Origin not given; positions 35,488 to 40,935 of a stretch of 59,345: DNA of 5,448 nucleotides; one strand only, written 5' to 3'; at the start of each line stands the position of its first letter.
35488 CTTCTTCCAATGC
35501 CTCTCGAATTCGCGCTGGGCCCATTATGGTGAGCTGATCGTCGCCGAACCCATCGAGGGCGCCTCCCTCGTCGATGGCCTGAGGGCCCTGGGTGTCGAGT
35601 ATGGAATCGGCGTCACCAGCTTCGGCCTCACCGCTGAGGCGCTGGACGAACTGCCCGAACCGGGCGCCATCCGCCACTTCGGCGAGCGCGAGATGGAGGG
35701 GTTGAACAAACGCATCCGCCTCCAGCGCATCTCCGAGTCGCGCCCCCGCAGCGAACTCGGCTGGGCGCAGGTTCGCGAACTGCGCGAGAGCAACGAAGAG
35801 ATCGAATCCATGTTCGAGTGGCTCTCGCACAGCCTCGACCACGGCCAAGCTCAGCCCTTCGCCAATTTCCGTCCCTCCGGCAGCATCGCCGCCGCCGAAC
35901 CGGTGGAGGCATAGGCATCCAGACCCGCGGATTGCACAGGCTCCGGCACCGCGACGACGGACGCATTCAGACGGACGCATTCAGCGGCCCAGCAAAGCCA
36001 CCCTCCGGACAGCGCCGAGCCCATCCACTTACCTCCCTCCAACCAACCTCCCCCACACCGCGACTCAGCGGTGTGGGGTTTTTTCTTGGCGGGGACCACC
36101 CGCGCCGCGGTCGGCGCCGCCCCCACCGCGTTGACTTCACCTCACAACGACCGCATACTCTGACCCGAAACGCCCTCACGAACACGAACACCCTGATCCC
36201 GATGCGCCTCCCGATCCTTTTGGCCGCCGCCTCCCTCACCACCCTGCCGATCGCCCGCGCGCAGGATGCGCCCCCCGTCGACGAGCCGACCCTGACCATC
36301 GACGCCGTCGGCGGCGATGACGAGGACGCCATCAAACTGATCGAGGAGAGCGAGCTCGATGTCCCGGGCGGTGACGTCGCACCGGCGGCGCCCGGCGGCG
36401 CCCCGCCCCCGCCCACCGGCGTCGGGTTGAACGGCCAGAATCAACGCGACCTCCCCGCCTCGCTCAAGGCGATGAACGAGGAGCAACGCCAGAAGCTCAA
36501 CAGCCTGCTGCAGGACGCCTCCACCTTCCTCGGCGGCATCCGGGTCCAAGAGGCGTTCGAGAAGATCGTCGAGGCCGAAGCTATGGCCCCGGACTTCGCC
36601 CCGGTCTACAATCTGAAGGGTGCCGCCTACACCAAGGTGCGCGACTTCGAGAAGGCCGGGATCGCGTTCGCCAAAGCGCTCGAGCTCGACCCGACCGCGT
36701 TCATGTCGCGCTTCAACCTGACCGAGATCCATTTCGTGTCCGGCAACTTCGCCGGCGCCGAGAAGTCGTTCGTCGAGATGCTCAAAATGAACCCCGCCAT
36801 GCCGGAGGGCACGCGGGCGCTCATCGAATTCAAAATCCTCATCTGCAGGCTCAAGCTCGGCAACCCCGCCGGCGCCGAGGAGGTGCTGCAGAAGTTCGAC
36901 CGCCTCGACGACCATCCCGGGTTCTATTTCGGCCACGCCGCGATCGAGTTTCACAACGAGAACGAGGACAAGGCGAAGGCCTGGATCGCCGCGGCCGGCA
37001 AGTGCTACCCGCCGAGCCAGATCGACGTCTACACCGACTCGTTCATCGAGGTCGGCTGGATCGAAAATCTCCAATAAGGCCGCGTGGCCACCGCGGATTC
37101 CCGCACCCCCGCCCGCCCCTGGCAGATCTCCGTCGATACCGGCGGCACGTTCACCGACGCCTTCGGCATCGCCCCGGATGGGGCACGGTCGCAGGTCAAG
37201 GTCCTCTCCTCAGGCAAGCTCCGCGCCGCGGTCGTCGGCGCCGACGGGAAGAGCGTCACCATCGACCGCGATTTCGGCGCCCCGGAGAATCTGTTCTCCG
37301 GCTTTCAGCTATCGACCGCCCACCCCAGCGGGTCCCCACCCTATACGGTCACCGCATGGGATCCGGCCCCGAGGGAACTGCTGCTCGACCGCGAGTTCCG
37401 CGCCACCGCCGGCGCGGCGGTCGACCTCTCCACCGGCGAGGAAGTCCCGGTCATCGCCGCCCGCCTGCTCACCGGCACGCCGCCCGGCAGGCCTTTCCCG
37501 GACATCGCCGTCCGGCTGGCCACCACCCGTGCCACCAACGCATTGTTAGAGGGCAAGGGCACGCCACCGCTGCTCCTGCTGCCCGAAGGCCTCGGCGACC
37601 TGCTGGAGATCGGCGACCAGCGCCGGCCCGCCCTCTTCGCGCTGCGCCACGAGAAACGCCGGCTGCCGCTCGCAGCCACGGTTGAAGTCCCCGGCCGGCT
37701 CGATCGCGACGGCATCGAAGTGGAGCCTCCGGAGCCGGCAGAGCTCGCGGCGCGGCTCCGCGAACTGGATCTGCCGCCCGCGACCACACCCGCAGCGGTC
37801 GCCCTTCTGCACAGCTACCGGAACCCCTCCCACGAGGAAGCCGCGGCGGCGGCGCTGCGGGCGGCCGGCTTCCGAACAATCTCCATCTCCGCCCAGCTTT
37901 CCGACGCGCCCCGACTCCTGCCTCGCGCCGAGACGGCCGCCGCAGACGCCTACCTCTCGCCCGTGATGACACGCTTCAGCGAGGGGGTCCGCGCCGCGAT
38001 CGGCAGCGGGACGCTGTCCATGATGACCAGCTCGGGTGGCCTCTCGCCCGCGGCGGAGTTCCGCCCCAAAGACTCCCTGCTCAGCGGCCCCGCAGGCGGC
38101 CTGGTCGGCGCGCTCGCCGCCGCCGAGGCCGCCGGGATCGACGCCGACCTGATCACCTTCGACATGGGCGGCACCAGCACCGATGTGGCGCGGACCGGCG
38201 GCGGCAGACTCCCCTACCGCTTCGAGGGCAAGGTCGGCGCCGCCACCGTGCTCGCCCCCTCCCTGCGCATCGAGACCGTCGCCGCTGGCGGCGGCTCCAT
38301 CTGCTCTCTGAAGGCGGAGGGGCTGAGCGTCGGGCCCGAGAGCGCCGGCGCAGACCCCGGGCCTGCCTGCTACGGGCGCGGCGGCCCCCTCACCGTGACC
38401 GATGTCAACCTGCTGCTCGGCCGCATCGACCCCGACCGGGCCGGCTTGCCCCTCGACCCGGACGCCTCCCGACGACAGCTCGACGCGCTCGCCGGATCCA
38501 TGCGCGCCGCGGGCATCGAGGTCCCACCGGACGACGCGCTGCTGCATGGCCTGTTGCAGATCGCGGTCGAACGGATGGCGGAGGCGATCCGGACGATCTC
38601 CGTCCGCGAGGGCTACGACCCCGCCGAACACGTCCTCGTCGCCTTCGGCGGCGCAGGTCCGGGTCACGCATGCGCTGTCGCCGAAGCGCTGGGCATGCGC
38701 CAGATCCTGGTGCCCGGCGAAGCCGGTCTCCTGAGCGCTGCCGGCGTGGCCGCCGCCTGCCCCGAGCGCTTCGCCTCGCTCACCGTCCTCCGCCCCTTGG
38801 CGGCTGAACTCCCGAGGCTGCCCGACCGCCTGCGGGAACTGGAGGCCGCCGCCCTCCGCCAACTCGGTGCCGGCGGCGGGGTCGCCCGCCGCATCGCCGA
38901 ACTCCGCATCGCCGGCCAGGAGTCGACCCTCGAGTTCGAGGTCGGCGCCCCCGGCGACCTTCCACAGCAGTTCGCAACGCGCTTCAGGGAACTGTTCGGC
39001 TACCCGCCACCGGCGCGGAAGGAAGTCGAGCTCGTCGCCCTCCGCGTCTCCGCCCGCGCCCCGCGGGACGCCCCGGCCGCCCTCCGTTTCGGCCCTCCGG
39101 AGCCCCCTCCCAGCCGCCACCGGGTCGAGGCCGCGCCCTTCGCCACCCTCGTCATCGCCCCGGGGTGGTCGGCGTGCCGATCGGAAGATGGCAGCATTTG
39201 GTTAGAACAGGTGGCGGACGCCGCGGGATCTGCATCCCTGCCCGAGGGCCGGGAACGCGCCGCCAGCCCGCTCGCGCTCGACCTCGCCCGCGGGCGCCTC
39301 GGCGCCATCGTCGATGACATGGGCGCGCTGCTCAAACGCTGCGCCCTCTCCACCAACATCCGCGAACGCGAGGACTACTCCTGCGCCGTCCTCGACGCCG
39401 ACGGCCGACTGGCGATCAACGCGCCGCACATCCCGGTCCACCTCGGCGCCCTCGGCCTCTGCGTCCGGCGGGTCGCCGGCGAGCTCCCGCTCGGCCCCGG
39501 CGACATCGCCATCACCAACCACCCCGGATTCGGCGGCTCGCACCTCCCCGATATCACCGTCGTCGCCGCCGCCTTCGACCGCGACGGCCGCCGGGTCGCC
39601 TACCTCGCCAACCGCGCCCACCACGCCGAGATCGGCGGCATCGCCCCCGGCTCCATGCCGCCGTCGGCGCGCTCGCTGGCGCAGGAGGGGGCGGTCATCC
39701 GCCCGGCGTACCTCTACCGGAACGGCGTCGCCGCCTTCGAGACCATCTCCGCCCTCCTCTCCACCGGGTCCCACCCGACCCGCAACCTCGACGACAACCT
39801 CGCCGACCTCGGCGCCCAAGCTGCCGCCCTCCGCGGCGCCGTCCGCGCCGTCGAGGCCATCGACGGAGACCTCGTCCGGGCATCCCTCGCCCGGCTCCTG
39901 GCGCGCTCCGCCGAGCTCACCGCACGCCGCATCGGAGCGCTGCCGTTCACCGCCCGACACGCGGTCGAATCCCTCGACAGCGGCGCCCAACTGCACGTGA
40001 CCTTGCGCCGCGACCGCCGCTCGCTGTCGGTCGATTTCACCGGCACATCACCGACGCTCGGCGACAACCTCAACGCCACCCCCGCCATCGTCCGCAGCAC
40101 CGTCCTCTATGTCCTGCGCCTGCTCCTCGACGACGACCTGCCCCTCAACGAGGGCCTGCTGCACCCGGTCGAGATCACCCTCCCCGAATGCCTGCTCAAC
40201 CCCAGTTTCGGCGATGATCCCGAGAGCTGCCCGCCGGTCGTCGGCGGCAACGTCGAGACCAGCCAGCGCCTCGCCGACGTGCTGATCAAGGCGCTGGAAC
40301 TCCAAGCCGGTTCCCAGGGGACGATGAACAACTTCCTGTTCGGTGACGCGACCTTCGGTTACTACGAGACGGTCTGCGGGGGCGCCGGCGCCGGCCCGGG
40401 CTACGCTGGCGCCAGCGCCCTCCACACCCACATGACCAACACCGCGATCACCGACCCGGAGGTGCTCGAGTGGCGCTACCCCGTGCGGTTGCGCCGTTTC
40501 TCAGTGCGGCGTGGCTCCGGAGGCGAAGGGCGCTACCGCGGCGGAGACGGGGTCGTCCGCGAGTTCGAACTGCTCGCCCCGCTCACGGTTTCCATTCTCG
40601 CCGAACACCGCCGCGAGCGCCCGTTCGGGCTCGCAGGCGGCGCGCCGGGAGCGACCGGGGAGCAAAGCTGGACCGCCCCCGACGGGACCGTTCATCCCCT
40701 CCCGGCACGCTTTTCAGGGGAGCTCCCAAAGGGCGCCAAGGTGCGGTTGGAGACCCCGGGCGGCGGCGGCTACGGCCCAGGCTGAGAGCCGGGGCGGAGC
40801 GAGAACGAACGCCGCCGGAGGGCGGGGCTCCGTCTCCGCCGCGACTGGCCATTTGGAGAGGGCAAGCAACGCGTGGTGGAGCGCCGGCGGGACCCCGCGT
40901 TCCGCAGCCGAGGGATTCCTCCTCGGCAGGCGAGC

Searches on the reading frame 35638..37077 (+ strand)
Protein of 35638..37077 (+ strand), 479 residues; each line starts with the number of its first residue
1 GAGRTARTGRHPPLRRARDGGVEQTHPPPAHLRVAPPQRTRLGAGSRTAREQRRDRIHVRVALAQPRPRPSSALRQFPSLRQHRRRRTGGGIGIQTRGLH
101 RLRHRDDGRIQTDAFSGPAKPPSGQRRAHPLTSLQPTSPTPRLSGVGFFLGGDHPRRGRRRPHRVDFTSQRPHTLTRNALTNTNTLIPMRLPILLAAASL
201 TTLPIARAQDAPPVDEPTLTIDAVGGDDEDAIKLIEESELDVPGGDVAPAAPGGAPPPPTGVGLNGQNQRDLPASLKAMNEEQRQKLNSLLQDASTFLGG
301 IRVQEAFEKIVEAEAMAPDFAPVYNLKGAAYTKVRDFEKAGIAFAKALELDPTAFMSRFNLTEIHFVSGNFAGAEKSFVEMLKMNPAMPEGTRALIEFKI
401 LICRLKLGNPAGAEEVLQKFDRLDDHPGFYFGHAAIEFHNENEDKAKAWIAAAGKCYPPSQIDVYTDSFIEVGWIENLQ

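Call 21: search_protein_families(library=pfam, proteins=[window:35638-37077:+], max_evalue=0.001)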
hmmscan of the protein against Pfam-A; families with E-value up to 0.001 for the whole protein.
window:35638-37077:+ (479 aa): 7 families
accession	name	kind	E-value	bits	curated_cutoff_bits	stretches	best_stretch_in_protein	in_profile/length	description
PF07719.23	TPR_2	-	4e-09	36.3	27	1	322-353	2-33/34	Tetratricopeptide repeat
PF00515.34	TPR_1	-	1.1e-07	31.8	27.8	1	321-353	1-33/34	Tetratricopeptide repeat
PF13181.12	TPR_8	-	3.5e-06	27.2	25.7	1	321-352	1-32/34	Tetratricopeptide repeat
PF14559.12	TPR_19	-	1.3e-05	25.9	25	0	336-382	6-52/68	Tetratricopeptide repeat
PF13428.12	TPR_14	-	2.5e-05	25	23.5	0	326-356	6-36/44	Tetratricopeptide repeat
PF13432.12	TPR_16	-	5e-05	24.1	32.7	0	305-354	18-64/65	Tetratricopeptide repeat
PF13431.12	TPR_17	-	0.00022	21.7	24.4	0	344-375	2-33/34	Tetratricopeptide repeat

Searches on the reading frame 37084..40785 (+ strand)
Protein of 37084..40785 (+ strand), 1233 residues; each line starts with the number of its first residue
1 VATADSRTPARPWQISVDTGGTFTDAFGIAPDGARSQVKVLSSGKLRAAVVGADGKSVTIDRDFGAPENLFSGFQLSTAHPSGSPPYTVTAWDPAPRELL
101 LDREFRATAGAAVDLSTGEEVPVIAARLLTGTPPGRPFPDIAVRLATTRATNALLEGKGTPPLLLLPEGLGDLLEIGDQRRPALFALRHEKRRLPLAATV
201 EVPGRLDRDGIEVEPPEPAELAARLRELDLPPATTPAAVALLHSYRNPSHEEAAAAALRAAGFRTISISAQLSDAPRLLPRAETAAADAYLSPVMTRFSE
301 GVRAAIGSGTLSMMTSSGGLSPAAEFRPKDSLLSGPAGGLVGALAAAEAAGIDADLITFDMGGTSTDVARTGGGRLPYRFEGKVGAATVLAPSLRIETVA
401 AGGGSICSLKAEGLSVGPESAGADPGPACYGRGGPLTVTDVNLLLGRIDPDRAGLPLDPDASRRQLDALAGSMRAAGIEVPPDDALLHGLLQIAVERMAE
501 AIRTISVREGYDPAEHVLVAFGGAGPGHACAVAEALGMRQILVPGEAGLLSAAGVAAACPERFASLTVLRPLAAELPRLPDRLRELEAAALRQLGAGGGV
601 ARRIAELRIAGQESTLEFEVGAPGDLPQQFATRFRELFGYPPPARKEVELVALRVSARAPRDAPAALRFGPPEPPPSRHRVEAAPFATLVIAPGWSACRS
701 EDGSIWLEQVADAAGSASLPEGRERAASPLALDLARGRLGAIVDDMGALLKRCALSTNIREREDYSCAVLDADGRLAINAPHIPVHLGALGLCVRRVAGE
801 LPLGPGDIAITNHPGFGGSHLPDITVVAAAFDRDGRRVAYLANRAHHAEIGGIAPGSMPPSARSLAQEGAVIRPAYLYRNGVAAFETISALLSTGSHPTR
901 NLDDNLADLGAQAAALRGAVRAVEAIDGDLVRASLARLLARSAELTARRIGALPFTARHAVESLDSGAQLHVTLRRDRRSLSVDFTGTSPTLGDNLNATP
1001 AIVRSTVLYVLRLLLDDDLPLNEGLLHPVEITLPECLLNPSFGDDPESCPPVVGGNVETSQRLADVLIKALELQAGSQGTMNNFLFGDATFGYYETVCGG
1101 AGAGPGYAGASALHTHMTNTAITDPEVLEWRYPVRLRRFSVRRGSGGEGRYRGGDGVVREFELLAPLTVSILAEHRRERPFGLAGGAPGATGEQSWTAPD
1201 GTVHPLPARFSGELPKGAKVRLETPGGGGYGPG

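Call 21: search_protein_families(library=pfam, proteins=[window:37084-40785:+], max_evalue=0.001)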
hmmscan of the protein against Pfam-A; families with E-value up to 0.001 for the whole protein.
window:37084-40785:+ (1233 aa): 3 families
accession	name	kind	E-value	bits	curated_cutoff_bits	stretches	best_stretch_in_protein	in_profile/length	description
PF02538.19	Hydantoinase_B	-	2.3e-158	528.3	26.8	1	729-1232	2-518/519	Hydantoinase B/oxoprolinase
PF01968.24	Hydantoinase_A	-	1.7e-76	257.7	22.9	1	281-558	1-285/291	Hydantoinase/oxoprolinase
PF05378.19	Hydant_A_N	-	9.8e-28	97.5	25.2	1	142-260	59-174/176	Hydantoinase/oxoprolinase N-terminal region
